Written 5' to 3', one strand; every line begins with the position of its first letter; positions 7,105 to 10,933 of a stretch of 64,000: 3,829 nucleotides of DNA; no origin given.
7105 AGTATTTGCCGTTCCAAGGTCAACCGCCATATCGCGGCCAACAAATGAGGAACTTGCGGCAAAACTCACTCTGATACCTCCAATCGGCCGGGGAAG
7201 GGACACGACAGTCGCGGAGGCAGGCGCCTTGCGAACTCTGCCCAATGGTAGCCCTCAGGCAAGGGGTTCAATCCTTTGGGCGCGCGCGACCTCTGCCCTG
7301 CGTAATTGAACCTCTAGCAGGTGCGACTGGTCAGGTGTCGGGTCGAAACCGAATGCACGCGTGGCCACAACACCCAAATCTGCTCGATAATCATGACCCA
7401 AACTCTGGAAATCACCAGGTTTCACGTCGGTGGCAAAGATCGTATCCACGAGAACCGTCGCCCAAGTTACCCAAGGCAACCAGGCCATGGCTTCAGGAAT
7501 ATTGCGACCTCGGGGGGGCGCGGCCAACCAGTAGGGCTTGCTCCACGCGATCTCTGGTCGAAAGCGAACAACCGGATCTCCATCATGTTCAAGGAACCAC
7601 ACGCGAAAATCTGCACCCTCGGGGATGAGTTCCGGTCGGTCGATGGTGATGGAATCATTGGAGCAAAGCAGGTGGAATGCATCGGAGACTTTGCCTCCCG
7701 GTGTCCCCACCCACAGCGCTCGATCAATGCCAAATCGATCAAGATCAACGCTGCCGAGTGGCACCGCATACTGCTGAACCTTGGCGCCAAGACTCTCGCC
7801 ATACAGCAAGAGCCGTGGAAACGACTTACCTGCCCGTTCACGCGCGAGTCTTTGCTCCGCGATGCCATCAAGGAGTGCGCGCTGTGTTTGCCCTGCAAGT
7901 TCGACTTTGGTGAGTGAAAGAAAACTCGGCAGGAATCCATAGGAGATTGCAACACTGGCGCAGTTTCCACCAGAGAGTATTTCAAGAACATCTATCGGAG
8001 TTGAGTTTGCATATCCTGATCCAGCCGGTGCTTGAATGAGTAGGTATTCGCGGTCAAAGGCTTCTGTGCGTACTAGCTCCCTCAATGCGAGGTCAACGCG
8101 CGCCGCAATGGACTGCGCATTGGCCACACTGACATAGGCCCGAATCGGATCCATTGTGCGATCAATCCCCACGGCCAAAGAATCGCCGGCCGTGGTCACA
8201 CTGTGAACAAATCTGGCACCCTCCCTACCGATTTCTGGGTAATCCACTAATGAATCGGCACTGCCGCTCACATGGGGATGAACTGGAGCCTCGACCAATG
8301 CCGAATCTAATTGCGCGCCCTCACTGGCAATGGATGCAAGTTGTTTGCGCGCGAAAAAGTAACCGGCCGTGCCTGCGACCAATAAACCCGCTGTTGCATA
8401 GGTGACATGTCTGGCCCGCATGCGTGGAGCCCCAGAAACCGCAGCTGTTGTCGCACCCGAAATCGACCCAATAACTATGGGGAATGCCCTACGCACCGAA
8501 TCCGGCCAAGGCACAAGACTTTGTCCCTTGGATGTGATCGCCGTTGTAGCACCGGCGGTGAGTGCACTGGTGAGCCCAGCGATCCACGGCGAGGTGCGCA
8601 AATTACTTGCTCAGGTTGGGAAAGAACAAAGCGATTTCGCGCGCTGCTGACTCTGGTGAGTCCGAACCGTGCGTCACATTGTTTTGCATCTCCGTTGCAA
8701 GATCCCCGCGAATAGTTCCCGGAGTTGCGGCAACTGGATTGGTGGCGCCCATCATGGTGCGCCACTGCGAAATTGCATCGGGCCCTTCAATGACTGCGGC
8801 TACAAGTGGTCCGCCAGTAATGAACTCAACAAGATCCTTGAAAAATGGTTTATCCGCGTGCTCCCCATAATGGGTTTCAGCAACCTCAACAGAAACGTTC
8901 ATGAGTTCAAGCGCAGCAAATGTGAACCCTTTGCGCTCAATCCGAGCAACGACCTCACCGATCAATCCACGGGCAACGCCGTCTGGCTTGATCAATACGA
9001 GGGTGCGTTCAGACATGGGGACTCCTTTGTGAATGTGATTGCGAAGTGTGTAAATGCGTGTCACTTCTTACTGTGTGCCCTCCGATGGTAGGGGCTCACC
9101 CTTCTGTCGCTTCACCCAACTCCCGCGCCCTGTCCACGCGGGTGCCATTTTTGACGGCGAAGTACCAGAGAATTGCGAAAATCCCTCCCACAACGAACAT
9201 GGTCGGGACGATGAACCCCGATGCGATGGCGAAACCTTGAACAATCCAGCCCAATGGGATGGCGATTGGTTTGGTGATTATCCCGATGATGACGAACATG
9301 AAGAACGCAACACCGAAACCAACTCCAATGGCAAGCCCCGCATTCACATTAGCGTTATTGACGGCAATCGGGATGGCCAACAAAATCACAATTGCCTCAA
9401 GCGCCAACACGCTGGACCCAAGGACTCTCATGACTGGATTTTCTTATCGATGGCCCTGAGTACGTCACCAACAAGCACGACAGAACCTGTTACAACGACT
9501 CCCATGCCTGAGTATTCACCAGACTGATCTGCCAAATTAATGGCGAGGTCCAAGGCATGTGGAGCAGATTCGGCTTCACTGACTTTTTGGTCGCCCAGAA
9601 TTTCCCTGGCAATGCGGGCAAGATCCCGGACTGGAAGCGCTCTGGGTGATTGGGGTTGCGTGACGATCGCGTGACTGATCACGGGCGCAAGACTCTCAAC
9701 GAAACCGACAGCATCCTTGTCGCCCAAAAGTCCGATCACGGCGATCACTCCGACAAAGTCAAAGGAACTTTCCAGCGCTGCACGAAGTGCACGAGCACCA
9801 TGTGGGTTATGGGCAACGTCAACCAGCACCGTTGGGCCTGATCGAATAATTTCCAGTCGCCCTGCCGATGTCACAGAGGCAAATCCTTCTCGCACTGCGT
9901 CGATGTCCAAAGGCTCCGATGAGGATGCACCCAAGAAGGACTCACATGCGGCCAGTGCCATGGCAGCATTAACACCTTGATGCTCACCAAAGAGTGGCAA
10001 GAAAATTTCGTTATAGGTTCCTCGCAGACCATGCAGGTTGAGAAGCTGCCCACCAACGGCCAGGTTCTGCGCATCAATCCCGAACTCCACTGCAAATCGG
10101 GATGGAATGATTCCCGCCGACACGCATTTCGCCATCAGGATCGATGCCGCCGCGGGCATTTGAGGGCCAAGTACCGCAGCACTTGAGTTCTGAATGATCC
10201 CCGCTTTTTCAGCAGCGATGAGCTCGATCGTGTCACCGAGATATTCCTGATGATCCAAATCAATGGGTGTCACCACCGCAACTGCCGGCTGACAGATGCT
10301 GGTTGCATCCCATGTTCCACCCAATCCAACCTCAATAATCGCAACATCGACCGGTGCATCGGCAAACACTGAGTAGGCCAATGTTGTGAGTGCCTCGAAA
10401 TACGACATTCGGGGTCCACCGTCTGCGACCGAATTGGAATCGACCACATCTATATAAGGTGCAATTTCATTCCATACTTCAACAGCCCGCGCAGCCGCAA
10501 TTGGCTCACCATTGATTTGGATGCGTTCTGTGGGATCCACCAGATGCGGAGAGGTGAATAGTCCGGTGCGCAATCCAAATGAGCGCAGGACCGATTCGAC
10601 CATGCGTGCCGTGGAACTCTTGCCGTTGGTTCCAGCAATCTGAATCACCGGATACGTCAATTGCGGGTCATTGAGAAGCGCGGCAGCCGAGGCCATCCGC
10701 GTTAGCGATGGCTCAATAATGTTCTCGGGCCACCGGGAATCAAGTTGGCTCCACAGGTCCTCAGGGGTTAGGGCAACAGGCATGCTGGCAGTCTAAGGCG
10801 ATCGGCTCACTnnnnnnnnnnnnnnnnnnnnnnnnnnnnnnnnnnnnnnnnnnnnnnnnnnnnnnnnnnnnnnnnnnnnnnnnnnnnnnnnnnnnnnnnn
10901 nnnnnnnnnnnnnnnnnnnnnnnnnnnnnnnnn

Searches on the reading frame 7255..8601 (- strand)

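Call 5: search_protein_families(library=pfam, proteins=[window:7255-8601:-], max_evalue=0.001)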
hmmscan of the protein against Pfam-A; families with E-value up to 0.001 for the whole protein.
window:7255-8601:- (448 aa): 2 families
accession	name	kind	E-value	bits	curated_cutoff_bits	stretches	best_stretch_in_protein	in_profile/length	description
PF10081.15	Abhydrolase_9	-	5.2e-47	160.7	26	2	153-302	1-147/288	Alpha/beta-hydrolase family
PF15420.11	Abhydrolase_9_N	-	6e-07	30.1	27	1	58-134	127-206/208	Alpha/beta-hydrolase family N-terminus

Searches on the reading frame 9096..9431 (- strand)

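Call 5: search_protein_families(library=pfam, proteins=[window:9096-9431:-], max_evalue=0.001)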
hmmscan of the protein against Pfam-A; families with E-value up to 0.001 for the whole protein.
window:9096-9431:- (111 aa): 1 family
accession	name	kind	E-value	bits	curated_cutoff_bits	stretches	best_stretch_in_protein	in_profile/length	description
PF14017.11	DUF4233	-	9.1e-24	84.3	27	1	2-103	1-105/107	Protein of unknown function (DUF4233)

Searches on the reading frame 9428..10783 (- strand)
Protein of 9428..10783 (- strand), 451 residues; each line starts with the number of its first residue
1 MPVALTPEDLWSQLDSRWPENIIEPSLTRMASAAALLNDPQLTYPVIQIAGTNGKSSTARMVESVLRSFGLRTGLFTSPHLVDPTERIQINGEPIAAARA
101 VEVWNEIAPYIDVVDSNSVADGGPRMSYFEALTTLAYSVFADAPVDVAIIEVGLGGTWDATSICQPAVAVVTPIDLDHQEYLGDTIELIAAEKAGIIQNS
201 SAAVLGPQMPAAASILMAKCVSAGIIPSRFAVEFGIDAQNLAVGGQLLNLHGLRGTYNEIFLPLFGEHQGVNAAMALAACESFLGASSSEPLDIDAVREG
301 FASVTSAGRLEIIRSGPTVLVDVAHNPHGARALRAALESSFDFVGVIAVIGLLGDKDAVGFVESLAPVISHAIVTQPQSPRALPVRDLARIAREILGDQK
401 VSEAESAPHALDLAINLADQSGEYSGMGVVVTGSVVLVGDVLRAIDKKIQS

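Call 5: search_protein_families(library=pfam, proteins=[window:9428-10783:-], max_evalue=0.001)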
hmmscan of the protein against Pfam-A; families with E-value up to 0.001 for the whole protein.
window:9428-10783:- (451 aa): 2 families
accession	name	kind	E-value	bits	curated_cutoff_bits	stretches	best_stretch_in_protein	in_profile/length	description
PF02875.26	Mur_ligase_C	-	1.2e-16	62.2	28.4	1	308-434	1-126/127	Mur ligase, glutamate ligase domain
PF08245.18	Mur_ligase_M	-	9.2e-15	55.6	24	1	139-280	51-200/200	Mur ligase middle domain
